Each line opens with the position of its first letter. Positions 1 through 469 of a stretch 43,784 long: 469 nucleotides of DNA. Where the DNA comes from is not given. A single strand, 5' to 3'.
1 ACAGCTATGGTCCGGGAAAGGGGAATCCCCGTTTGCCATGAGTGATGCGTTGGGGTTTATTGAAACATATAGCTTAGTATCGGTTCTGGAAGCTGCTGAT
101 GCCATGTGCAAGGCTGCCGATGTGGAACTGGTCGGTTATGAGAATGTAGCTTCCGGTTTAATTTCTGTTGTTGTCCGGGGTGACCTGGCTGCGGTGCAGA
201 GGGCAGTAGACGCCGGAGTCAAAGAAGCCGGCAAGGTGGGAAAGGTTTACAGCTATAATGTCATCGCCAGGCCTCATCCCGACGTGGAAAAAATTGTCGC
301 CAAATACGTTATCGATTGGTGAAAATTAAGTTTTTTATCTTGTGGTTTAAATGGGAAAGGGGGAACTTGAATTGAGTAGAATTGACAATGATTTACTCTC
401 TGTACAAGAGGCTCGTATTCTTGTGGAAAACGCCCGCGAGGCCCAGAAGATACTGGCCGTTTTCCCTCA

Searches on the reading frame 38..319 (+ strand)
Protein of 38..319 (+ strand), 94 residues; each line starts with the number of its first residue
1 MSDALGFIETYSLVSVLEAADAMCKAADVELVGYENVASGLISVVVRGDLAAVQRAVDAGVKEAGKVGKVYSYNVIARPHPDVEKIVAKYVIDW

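Call 8: search_protein_families(library=pfam, proteins=[window:38-319:+])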
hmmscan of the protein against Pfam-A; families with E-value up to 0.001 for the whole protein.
window:38-319:+ (94 aa): 1 family
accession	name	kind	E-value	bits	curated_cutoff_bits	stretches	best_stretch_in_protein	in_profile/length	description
PF00936.24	BMC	-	9e-28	96.5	24.5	1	4-79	1-75/75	BMC domain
